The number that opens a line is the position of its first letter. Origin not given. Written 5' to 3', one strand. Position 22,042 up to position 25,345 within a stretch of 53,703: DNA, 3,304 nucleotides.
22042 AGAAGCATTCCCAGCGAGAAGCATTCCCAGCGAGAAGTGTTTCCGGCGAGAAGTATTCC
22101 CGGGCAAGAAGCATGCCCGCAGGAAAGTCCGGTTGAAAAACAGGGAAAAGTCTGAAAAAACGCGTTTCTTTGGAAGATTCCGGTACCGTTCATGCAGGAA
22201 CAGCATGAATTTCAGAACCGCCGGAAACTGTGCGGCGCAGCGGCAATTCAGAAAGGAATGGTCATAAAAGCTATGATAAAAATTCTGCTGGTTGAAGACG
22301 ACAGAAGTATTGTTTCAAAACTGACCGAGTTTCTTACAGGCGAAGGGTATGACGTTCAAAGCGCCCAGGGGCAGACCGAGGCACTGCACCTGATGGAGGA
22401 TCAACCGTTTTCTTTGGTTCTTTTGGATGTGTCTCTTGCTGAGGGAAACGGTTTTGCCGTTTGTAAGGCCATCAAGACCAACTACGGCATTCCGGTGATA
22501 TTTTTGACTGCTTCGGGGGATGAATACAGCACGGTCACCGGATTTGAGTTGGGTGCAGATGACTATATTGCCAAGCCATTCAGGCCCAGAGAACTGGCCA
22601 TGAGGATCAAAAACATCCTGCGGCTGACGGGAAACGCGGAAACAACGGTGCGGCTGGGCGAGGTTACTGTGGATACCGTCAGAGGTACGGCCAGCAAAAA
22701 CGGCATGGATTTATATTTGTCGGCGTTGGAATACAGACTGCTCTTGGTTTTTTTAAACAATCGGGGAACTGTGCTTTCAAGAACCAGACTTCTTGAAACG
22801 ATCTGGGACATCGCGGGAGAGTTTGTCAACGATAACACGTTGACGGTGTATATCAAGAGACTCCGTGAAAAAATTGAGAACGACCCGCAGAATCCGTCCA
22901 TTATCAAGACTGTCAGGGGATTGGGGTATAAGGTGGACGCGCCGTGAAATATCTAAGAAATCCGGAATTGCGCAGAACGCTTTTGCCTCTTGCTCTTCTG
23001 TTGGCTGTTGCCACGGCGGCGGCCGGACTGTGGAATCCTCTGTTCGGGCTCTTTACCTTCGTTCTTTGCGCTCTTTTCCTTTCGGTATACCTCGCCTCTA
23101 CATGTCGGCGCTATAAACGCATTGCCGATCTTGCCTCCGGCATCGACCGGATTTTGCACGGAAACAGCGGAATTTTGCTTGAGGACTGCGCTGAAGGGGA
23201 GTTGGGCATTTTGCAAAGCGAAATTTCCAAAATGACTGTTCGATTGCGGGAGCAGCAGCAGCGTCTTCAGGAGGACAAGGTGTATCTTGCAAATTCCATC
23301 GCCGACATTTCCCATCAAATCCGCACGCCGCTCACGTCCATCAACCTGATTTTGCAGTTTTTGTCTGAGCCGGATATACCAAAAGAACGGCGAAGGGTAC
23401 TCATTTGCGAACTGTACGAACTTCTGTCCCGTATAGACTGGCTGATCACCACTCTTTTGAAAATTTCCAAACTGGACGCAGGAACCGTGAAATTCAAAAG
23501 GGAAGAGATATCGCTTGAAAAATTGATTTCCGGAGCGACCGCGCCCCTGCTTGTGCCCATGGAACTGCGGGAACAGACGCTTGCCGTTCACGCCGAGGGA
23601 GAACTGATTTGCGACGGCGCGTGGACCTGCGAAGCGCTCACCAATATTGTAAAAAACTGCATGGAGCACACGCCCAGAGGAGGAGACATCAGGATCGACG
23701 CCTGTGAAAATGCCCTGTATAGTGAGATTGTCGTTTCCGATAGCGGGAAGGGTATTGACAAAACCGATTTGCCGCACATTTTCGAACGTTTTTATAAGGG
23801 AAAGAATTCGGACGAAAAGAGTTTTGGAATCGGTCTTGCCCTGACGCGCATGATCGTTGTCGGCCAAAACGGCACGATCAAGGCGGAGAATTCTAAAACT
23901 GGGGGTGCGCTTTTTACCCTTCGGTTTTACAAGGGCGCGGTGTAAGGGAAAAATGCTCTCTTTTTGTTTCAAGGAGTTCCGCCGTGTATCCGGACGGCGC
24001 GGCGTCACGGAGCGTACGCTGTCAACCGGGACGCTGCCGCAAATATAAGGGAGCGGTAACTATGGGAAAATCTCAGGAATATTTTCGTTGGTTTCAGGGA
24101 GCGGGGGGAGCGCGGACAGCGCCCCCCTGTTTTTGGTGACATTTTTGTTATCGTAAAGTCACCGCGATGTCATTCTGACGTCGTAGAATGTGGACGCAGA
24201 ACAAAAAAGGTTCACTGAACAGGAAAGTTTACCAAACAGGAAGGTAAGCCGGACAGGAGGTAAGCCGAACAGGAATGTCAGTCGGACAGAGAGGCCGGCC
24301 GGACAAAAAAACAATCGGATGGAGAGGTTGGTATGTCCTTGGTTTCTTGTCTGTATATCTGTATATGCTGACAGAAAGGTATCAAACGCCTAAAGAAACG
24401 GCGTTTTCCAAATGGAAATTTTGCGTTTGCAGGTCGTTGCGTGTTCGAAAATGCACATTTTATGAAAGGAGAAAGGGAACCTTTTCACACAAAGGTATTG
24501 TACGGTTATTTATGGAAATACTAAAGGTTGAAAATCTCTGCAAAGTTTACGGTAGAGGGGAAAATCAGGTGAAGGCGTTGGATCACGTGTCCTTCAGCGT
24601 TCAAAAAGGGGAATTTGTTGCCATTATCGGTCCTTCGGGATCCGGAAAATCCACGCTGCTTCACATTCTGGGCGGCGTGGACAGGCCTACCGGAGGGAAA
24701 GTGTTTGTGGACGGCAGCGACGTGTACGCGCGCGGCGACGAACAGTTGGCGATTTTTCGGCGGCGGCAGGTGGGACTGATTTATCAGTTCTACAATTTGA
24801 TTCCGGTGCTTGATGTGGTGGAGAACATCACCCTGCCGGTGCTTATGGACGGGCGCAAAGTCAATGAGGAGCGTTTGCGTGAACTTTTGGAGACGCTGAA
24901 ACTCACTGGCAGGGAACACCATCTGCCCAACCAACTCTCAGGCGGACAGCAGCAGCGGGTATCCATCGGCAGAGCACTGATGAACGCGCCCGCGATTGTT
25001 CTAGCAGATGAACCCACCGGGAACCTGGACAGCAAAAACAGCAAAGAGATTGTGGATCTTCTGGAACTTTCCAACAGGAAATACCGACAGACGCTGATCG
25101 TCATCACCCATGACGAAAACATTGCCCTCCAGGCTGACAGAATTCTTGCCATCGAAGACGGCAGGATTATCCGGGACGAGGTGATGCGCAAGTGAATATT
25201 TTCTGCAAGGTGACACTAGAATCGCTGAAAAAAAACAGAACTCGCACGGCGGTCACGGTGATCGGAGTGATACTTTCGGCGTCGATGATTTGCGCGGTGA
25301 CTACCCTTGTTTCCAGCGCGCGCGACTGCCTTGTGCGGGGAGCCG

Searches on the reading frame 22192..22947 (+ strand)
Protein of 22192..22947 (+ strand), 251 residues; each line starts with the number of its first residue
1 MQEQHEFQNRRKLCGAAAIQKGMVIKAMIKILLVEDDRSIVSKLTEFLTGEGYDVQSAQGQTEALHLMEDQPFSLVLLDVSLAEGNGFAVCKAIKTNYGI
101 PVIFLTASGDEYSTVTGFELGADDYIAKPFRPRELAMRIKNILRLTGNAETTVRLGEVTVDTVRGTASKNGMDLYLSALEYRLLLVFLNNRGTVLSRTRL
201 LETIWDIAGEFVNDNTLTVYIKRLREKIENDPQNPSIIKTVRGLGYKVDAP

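Call 42: search_protein_families(library=pfam, proteins=[window:22192-22947:+])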
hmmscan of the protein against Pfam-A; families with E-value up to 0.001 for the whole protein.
window:22192-22947:+ (251 aa): 2 families
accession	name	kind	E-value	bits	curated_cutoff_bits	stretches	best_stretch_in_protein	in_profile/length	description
PF00072.30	Response_reg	-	3.3e-26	92.1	30.2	1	31-139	1-110/111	Response regulator receiver domain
PF00486.34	Trans_reg_C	-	3e-24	85.3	26.2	1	174-247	4-76/77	Transcriptional regulatory protein, C terminal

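Call 74: search_protein_families(library=ncbifam, proteins=[window:22192-22947:+], max_evalue=0.00001)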
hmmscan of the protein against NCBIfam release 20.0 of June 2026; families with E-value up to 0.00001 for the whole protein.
window:22192-22947:+ (251 aa): 87 families (the best 25 are shown)
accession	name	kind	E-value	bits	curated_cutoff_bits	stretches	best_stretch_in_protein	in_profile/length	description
NF040689.1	MtrAB_MtrA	equivalog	7.9e-54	182.3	300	1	31-248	1-218/219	MtrAB system response regulator MtrA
NF045944.1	ResRegRpaBCyano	equivalog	1.6e-52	178.2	330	1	32-248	1-227/229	response regulator transcription factor RpaB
NF008296.0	PRK11083.1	equivalog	3e-51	174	273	1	28-248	3-225/228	two-component system response regulator CreB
NF033117.2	vanR_ACDEGLN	exception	5.5e-49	166.8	350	1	31-248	1-225/226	VanR-ABDEGLN family response regulator transcription factor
TIGR02154.1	PhoB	equivalog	7e-49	166.2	296.2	1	30-248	4-225/226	phosphate regulon transcriptional regulator PhoB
NF040534.1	resp_reg_YycF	equivalog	2.5e-46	157.8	340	1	30-248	2-227/231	response regulator YycF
NF053854.1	RespRegPhoBBctds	equivalog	3.1e-46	157.5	270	1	31-248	1-224/225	two-component system response regulator PhoB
TIGR01387.1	cztR_silR_copR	subfamily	1.2e-44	152.5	279.2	1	31-247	1-217/218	heavy metal response regulator transcription factor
NF007982.1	PRK10710.1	equivalog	4.5e-44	150.8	380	1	27-250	6-229/235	envelope stress response regulator BaeR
NF041733.1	resp_reg_CseB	equivalog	3.8e-43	147.5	350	1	30-248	2-226/228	two-component system response regulator CseB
NF007005.1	PRK09468.1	equivalog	4e-42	144.3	331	1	29-246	4-229/237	osmolarity response regulator transcription factor OmpR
NF008034.0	PRK10766.1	equivalog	1.2e-40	139.4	275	1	30-248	4-226/231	two-component system response regulator TorR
NF000403.1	vanR-C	exception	9.1e-40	136.6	480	1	30-248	4-229/231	vancomycin resistance response regulator transcription factor VanR-C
NF007346.1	PRK09836.1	equivalog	2.3e-39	135.5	420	1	29-251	1-224/227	copper/silver response regulator transcription factor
NF008199.0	PRK10955.1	equivalog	9.3e-39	133.7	341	1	28-247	1-227/232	envelope stress response regulator transcription factor CpxR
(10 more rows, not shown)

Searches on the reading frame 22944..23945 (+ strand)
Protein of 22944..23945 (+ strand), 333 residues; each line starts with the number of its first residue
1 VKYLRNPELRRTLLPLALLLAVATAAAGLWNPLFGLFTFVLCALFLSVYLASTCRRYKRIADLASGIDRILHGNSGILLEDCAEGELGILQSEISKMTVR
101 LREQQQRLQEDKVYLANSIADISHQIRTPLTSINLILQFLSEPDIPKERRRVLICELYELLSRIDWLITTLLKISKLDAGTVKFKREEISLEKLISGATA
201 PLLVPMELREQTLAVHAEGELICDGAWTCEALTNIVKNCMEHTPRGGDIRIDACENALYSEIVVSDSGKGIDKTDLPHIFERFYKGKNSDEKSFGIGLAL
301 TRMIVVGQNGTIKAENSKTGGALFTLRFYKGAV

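Call 42: search_protein_families(library=pfam, proteins=[window:22944-23945:+])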
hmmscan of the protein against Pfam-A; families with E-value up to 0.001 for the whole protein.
window:22944-23945:+ (333 aa): 3 families
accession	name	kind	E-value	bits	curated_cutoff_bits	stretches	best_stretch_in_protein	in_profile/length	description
PF02518.31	HATPase_c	-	3.5e-18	66.5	26.4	1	229-328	7-107/111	Histidine kinase-, DNA gyrase B-, and HSP90-like ATPase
PF00512.31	HisKA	-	1.8e-09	38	26.9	1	119-180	6-66/66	His Kinase A (phospho-acceptor) domain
PF13581.12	HATPase_c_2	-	4.2e-05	24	27.4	1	229-305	37-109/127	Histidine kinase-like ATPase domain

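Call 53: find_homologous_proteins(query=window:22944-23945:+, max_evalue=1e-40)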
Query window:22944-23945:+ (333 aa): 7905 proteins with E <= 1e-40 among 8000 candidates; the best 120 are listed.
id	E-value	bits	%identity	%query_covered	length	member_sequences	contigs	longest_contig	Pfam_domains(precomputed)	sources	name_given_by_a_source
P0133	7.5e-216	733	100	100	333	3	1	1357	PF02518.32,PF00512.32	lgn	-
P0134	1.6e-146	506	70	99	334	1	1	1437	PF02518.32,PF00512.32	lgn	-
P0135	8.7e-145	500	67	100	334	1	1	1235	PF02518.32,PF00512.32,PF13589.13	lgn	-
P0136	1.7e-144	499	70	100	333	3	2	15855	PF02518.32,PF00512.32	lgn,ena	-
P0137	3.6e-142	491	68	100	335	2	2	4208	PF02518.32,PF00512.32,PF13589.13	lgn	-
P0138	4.2e-142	491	68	99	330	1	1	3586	PF02518.32,PF00512.32,PF13589.13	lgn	-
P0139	6.5e-141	487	66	100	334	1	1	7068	PF02518.32,PF00512.32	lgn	-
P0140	7.4e-141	487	69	100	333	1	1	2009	PF02518.32,PF00512.32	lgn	-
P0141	1.0e-140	487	69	100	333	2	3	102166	PF02518.32,PF00512.32,PF13589.13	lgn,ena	-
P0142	1.5e-140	486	67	100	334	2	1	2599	PF02518.32,PF00512.32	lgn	-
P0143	2.3e-140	485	66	100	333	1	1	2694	PF02518.32,PF00512.32,PF13589.13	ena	-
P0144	1.1e-139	483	68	100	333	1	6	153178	PF02518.32,PF00512.32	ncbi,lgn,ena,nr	ncbi:MAG: HAMP domain-containing histidine kinase [Clostridia bacterium]|nr:HAMP domain-containing h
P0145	1.2e-139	483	66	100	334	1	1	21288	PF02518.32,PF00512.32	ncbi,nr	ncbi:MAG: HAMP domain-containing histidine kinase [Firmicutes bacterium]|nr:HAMP domain-containing h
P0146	2.6e-139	482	69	100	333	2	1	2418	PF02518.32,PF00512.32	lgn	-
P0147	3.3e-139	482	67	100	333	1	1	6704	PF02518.32,PF00512.32,PF13589.13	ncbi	-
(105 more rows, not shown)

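Call 54: find_related_loci(query=window:22944-23945:+, collection=genome_contigs, flank=2500)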
Query window:22944-23945:+ (333 aa) in genome_contigs; peptide patterns used: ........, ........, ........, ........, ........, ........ (x = any residue, [..] = any of these).
600 stretches matched a pattern (row limit reached: there are more); 544 encode a relative of the query (tblastn E <= 1e-3); the best 80 are kept; 80 distinct loci.
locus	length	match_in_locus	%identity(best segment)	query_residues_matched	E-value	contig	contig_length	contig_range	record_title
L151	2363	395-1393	65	1-333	4e-152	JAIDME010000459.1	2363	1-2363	MAG: Acetatifactor sp. isolate SC0339_S6_7 SC0339_S6_7_contig_459, whole genome shotgun sequence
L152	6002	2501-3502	62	1-333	3e-139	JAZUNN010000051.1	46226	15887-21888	MAG: Acutalibacteraceae bacterium isolate T1900044885_TS20190351.MAGScoT_cleanbin_000025 SGB_3224_k141_187804, whole gen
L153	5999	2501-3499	62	1-333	8e-137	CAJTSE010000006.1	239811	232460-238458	MAG TPA_asm: uncultured Acetatifactor sp. isolate MGBC113460 genome assembly, contig: MGBC113460.6, whole genome shotgun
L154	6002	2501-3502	62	1-333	3e-136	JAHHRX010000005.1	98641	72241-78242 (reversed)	MAG: Oscillospiraceae bacterium isolate MAG041 MAG041_5, whole genome shotgun sequence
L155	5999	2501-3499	63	1-333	7e-134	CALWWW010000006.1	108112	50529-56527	MAG: uncultured Oscillospiraceae bacterium isolate BRZ_BM__bin16 genome assembly, contig: BRZ_BM__NODE_302_length_108112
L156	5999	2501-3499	62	1-333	1e-133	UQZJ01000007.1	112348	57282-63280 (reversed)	uncultured Clostridiales bacterium isolate UMGS785 genome assembly, contig: NODE_75_length_112348_cov_8.627822, whole ge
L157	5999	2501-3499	59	1-333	1e-133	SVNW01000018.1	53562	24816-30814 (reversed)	MAG: Ruminococcus sp. isolate SIG549 NODE_14338_length_53562_cov_17.485655, whole genome shotgun sequence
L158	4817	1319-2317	60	1-333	3e-133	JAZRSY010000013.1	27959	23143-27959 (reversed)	MAG: Acutalibacteraceae bacterium isolate T1900045345_YK20190035.MAGScoT_cleanbin_000004 SGB_6700_k141_164663, whole gen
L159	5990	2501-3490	61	4-333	6e-131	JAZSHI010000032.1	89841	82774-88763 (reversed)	MAG: Acutalibacteraceae bacterium isolate T1900044575_TS20190041.MAGScoT_cleanbin_000051 SGB_489_k141_726924, whole geno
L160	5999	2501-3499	61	1-333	9e-131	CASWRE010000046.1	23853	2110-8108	MAG: uncultured Lachnospiraceae bacterium isolate S-Fe20_120416.42_1677756590 genome assembly, contig: NODE_1206_length_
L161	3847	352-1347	57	1-333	2e-131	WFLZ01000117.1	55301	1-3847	MAG: Clostridia bacterium isolate MAG226 MERGED_389655, whole genome shotgun sequence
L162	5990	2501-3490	61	1-330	1e-130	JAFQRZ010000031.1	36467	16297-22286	MAG: Agathobacter sp. isolate RGIG2097 Goat_Colon-3__c506549, whole genome shotgun sequence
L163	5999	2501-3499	59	1-333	5e-130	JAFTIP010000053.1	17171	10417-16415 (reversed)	MAG: Ruminococcus sp. isolate RGIG3852 Roe_deer_Cecum-1__c618913, whole genome shotgun sequence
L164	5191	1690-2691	64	1-333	1e-129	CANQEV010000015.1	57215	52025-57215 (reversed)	MAG: uncultured Acetatifactor sp. isolate Lapin-005__bin62 genome assembly, contig: Lapin-005__NODE_652_length_57215_cov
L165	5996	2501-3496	62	1-333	5e-128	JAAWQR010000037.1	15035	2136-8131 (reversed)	MAG: Clostridiales bacterium isolate ABMPRH_105_1 SL341404_scaffold_10685, whole genome shotgun sequence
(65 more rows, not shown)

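Call 74: search_protein_families(library=ncbifam, proteins=[window:22944-23945:+], max_evalue=0.00001)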
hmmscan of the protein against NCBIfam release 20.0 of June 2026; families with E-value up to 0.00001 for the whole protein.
window:22944-23945:+ (333 aa): 65 families (the best 25 are shown)
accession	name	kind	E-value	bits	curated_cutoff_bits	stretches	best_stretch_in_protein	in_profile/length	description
NF008312.0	PRK11100.1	equivalog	4e-34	118.3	356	1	89-328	231-472/477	two-component system sensor histidine kinase CreC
TIGR02966.1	phoR_proteo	equivalog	1.3e-32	113.1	334.2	1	118-328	117-333/333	phosphate regulon sensor histidine kinase PhoR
TIGR01386.1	cztS_silS_copS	subfamily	1.4e-32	113.3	292.55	1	92-328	218-456/457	heavy metal sensor histidine kinase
NF046044.1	PnpS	equivalog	3.6e-31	108.5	400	1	119-328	174-389/390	two-component system histidine kinase PnpS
NF041210.1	his_kin_PieS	equivalog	2e-28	99.6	850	1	36-328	173-468/474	two component system sensor histidine kinase PieS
NF033092.0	HK_WalK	equivalog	6.7e-28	97.6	725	1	117-326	374-590/594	cell wall metabolism sensor histidine kinase WalK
NF012163.2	BaeS_SmeS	equivalog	1.3e-27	96.8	500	1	40-327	174-455/457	sensor histidine kinase efflux regulator BaeS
NF008468.0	PRK11360.1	equivalog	3.1e-26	91.9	646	1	115-328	396-606/616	two-component system sensor histidine kinase AtoS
NF033091.0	HK_VanS_ACDEFG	equivalog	3.6e-26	91.9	400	1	57-318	19-283/293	vancomycin resistance histidine kinase VanS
NF007837.0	PRK10549.1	equivalog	3.3e-24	85.4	603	1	60-327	192-455/466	envelope stress sensor histidine kinase BaeS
NF007793.0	PRK10490.1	equivalog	7.9e-24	83.7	1123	1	92-327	640-879/895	two-component system sensor histidine kinase KdpD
NF041735.1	hist_kin_RppB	equivalog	9.7e-24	83.9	400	1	120-327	221-436/438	two-component system sensor histidine kinase RppB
NF040691.1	MtrAB_MtrB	equivalog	1.8e-23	83.3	450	1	81-327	237-489/507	MtrAB system histidine kinase MtrB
NF041832.1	near_NosP_CTERM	subfamily_domain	4.3e-23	82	400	1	119-327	11-222/370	NahK/ErcS family hybrid sensor histidine kinase/response regulator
NF047465.1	hybrid_HK_LvrA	exception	4.8e-23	81.1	1200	1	89-327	176-419/819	hybrid histidine kinase/response regulator LvrA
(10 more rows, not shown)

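Call 77: search_solved_structures(query=window:22944-23945:+, max_evalue=1e-10)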
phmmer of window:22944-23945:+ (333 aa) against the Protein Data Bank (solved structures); distinct sequences matched with E-value up to 1e-10: 14.
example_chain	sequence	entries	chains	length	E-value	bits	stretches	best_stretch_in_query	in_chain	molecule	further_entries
4q20_A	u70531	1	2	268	9.3e-20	74.4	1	103-327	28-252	Sensor protein DivL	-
8u4x_A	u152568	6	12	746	1.1e-19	74.1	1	117-324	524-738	histidine kinase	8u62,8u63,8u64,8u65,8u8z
5c93_A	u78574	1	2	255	1.5e-16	63.9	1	104-325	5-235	Histidine kinase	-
4u7n_A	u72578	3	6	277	1.7e-16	63.6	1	104-325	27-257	Histidine protein kinase sensor protein | Histidine kinase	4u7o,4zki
4i5s_A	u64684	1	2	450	9.4e-16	61.2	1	103-326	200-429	Putative histidine kinase CovS; VicK-like protein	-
6lgq_C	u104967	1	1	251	5e-15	58.8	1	119-326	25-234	Histidine kinase KdpD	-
3d36_A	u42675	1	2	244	2.1e-14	56.8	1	116-321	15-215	Sporulation kinase B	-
6paj_A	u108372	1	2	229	5.6e-14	55.4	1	118-328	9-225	Sensor protein SrrB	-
7zp0_A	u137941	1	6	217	1.2e-13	54.3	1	118-324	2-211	Sensor protein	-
9jfj_A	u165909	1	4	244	3.1e-12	49.7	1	101-326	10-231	Sensor histidine kinase ZraS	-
7z8n_A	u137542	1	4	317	1.9e-11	47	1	96-325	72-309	Histidine kinase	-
3jz3_A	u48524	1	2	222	2.4e-11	46.7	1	120-321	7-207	Sensor protein qseC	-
4cti_A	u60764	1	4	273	3.2e-11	46.3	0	59-322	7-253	OSMOLARITY SENSOR PROTEIN ENVZ, AF1503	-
9epn_A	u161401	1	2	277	7.3e-11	45.2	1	86-306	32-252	Sensor histidine kinase HprS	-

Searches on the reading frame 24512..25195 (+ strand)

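Call 42: search_protein_families(library=pfam, proteins=[window:24512-25195:+])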
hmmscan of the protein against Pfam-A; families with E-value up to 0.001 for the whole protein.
window:24512-25195:+ (227 aa): 6 families
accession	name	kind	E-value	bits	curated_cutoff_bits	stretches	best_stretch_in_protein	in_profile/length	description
PF00005.33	ABC_tran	-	3.7e-34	118.7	25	1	23-169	1-136/137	ABC transporter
PF02463.25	SMC_N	-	3e-11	43.6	40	1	110-215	111-212/220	RecF/RecN/SMC N terminal domain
PF13304.12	AAA_21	-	9e-07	29.7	27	0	35-56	1-22/304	AAA domain, putative AbiEii toxin, Type IV TA system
PF13191.12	AAA_16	-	9e-05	23.5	32.6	1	11-59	1-51/167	AAA ATPase domain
PF13555.12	AAA_29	-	0.00015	21.9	27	1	26-50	15-39/61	P-loop containing region of AAA domain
PF20703.3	nSTAND1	-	0.0005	20.2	27.1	0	13-51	17-51/379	Novel STAND NTPase 1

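Call 74: search_protein_families(library=ncbifam, proteins=[window:24512-25195:+], max_evalue=0.00001)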
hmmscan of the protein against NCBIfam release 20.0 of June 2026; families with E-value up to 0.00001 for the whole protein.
window:24512-25195:+ (227 aa): 189 families (the best 25 are shown)
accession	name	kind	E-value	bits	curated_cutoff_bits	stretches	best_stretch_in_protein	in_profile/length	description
TIGR02211.1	LolD_lipo_ex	equivalog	9.9e-71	237.7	307.75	1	3-220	1-220/221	lipoprotein-releasing ABC transporter ATP-binding protein LolD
NF007826.0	PRK10535.1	equivalog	3.2e-66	223.9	966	1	3-224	4-226/648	macrolide ABC transporter ATP-binding protein/permease MacB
NF008639.0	PRK11629.1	equivalog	1.2e-64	217.9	360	1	3-221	6-226/234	lipoprotein-releasing ABC transporter ATP-binding protein LolD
NF038007.1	ABC_ATP_DarD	equivalog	3.2e-62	209.9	375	1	4-219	2-218/218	darobactin export ABC transporter ATP-binding protein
NF007879.0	PRK10584.1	equivalog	5e-61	206.3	336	1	2-220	5-225/228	putative ABC transporter ATP-binding protein YbbA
TIGR02673.1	FtsE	equivalog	4.4e-57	193.2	264.85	1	6-217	4-213/214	cell division ATP-binding protein FtsE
TIGR02982.1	heterocyst_DevA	subfamily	6.1e-55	186.2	295.8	1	4-219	2-219/220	ABC exporter ATP-binding subunit, DevA family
TIGR03608.1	L_ocin_972_ABC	subfamily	2.4e-52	177.4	254.85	1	19-214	10-206/206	putative bacteriocin export ABC transporter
TIGR02315.1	ABC_phnC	equivalog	9.1e-52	175.9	266.1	1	3-224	1-229/243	phosphonate ABC transporter ATP-binding protein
TIGR03265.1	PhnT2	equivalog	4.3e-51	174.2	457.7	1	2-220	3-214/353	putative 2-aminoethylphosphonate ABC transporter ATP-binding protein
NF040933.2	ABC_arch_GlcV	equivalog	6.2e-50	170.1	450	1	5-219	4-220/357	glucose ABC transporter ATP-binding protein GlcV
TIGR02314.1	ABC_MetN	equivalog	1.7e-48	165.4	499.7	1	4-223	2-223/343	methionine ABC transporter ATP-binding protein MetN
TIGR00968.1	3a0106s01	subfamily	2e-47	161.7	342.75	1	5-221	2-211/237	sulfate ABC transporter ATP-binding protein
TIGR01186.1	proV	subfamily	4.3e-46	157.7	326.6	1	21-220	7-209/363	betaine/proline/choline family ABC transporter ATP-binding protein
NF043075.1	MMSYN1_0197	equivalog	7.7e-45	153.3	550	1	3-219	2-211/341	spermidine/putrescine ABC transporter ATP-binding protein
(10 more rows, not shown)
